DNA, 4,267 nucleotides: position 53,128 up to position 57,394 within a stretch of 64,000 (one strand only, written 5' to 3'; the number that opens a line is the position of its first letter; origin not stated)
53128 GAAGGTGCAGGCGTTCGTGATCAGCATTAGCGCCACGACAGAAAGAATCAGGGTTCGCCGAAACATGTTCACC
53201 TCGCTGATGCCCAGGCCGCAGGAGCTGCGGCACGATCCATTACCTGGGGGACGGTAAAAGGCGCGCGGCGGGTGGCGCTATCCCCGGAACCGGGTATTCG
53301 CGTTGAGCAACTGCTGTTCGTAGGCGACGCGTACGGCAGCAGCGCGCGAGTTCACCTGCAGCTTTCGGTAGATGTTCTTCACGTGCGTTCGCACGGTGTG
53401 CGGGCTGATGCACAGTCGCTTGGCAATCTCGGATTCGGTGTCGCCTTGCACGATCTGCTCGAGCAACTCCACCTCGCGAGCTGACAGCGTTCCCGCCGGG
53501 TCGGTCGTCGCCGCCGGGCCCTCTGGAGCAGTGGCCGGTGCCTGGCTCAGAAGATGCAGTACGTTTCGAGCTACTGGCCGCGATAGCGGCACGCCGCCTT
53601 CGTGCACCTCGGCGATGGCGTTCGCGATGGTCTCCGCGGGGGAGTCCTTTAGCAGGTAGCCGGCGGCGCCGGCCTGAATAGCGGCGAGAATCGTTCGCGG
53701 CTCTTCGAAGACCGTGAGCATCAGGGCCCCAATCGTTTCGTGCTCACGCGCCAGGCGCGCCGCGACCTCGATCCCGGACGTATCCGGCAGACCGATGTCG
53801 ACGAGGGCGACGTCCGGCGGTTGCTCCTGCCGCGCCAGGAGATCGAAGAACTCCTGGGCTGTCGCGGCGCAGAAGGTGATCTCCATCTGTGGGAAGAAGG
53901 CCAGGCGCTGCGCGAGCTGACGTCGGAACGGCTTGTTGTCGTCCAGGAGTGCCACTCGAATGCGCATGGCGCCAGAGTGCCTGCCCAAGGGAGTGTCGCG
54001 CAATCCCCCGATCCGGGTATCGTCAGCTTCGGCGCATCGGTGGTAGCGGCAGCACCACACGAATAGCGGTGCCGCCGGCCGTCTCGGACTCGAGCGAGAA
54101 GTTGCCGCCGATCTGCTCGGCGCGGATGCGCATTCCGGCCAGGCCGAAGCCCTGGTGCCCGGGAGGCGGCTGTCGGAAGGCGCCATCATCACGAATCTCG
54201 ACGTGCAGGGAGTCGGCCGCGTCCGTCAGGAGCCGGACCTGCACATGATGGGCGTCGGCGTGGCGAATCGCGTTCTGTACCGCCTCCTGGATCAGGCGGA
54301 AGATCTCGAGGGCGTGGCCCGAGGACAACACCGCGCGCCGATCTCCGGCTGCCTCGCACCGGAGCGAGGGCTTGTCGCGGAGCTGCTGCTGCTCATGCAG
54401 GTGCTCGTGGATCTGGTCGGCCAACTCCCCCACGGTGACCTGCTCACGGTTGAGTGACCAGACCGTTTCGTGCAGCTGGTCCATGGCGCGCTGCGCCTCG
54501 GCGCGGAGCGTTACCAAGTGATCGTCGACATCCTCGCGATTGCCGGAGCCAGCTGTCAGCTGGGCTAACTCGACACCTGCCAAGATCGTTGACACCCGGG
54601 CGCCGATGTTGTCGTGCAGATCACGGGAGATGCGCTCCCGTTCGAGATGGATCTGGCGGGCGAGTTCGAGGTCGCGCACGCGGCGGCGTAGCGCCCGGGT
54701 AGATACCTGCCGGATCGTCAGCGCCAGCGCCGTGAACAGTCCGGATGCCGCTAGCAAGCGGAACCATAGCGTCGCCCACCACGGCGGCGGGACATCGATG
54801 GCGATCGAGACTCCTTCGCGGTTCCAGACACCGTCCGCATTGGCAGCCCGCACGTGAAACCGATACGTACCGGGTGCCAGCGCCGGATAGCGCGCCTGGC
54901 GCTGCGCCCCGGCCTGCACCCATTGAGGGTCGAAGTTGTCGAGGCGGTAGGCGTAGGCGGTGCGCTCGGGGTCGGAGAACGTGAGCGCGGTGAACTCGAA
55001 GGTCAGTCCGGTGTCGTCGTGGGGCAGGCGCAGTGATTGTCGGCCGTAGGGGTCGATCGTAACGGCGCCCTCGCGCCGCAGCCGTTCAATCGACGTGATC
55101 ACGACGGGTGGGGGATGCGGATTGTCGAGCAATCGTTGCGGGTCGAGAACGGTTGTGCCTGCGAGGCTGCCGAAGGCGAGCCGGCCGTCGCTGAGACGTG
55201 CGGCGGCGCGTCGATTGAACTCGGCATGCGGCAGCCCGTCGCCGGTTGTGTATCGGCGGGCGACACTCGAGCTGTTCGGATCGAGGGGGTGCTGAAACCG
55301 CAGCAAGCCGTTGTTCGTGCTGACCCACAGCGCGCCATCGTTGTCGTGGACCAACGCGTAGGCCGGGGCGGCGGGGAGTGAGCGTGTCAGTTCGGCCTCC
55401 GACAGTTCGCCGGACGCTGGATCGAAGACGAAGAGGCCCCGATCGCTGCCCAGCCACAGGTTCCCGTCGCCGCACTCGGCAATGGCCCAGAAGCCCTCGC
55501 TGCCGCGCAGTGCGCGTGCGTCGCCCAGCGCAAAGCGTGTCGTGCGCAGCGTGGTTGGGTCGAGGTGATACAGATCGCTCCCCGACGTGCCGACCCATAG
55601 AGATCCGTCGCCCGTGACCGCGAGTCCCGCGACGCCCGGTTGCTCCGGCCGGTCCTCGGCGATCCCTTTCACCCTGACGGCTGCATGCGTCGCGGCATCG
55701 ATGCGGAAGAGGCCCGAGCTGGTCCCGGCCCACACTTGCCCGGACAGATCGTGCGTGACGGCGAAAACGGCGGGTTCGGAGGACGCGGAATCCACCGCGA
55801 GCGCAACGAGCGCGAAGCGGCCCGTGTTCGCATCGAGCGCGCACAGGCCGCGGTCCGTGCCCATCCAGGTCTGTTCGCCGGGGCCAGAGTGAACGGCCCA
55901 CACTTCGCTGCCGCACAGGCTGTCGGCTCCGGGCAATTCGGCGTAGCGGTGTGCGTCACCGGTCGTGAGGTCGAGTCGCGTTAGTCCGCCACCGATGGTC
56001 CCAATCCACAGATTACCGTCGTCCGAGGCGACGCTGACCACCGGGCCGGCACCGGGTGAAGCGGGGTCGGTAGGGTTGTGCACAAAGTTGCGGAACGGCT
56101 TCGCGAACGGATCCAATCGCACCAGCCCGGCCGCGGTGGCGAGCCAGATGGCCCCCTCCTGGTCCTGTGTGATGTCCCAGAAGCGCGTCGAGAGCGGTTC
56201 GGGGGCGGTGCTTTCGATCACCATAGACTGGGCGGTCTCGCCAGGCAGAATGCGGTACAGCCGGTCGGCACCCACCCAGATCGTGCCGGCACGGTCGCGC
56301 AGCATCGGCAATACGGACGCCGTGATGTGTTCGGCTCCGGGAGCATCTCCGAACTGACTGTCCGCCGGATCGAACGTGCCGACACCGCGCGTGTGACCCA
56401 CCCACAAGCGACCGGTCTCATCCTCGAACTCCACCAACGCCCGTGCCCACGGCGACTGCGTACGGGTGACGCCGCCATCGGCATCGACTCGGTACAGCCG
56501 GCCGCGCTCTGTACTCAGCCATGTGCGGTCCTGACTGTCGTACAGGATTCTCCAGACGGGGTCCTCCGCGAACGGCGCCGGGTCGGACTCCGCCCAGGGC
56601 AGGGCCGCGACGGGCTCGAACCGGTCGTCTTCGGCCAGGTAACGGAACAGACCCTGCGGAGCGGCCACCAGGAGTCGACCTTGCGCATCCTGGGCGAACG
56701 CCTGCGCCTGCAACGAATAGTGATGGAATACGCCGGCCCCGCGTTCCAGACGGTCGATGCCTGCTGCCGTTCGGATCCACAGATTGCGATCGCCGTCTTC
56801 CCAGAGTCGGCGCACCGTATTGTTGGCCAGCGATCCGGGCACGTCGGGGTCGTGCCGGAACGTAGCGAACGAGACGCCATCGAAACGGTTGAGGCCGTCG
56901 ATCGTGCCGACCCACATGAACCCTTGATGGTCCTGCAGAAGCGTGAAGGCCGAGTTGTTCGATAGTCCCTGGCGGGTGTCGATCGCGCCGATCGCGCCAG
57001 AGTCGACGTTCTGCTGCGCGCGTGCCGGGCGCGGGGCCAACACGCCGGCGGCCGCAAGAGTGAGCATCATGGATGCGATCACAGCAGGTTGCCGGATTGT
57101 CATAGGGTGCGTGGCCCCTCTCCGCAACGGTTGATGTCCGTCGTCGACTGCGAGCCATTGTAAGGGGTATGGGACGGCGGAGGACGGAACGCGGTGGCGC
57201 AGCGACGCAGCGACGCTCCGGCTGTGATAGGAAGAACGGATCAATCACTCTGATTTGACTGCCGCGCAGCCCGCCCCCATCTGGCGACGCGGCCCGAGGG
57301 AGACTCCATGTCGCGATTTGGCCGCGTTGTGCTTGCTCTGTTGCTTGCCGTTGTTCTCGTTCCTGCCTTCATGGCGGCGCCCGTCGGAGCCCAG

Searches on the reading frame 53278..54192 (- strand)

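Call 29: search_protein_families(library=pfam, proteins=[window:53278-54192:-], max_evalue=0.0001)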
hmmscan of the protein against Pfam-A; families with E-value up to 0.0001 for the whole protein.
window:53278-54192:- (304 aa): 2 families
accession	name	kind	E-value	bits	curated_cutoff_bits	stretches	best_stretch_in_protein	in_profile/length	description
PF00196.25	GerE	-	1.5e-18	66.6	23.5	1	235-290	2-57/57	Bacterial regulatory proteins, luxR family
PF00072.30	Response_reg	-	2.3e-17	63.6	30.2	1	80-193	1-110/111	Response regulator receiver domain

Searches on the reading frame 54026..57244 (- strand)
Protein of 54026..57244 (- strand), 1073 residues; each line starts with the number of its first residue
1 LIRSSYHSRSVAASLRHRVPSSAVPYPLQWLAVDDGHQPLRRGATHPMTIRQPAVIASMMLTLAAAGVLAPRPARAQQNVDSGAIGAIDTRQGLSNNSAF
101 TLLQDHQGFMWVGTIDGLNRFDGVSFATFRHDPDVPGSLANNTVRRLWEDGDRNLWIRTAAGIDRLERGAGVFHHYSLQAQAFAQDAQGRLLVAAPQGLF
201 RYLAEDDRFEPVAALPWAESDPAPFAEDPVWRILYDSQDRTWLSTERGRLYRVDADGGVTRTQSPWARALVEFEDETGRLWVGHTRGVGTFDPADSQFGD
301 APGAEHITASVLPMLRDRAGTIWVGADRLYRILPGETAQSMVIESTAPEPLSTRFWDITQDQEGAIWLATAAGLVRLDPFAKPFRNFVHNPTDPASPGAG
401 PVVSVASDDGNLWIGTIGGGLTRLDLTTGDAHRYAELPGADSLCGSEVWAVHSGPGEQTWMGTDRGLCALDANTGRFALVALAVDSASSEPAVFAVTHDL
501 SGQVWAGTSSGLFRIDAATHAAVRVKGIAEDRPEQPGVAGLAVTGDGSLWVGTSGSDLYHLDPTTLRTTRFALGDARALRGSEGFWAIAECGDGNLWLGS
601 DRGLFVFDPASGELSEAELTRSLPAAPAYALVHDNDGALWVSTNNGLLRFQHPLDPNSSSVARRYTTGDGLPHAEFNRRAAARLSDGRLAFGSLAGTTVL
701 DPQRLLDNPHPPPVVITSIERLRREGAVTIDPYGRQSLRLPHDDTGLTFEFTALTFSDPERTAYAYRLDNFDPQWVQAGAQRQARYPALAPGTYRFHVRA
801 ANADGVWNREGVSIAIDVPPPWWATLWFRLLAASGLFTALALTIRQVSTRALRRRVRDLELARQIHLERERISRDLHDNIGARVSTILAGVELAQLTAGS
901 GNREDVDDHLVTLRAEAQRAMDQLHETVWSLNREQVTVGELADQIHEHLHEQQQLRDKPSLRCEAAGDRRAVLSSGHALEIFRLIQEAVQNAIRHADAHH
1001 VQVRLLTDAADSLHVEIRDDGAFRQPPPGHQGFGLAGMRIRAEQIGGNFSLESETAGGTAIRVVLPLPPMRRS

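Call 29: search_protein_families(library=pfam, proteins=[window:54026-57244:-], max_evalue=0.0001)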
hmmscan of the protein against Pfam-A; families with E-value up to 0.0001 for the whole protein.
window:54026-57244:- (1073 aa): 7 families
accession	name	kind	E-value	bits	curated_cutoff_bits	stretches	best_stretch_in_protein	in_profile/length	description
PF07494.17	Reg_prop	-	1.9e-30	101.4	20.4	0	93-115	1-23/24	Two component regulator propeller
PF07495.19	Y_Y_Y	-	2.6e-16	59.7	26.6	1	756-816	2-62/65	Y_Y_Y domain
PF02518.31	HATPase_c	-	1.3e-12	48.5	26.4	1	978-1068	3-110/111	Histidine kinase-, DNA gyrase B-, and HSP90-like ATPase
PF16819.11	DUF5074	-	6.3e-10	39.1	27.2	0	502-575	154-225/353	Domain of unknown function (DUF5074)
PF07730.19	HisKA_3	-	1.1e-09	39.2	24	1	868-933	1-65/68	Histidine kinase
PF08450.18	SGL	-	4.3e-08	33.5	26.3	0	549-644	15-104/246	SMP-30/Gluconolactonase/LRE-like region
PF13581.12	HATPase_c_2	-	3e-05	24.5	27.4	1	970-1028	21-82/127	Histidine kinase-like ATPase domain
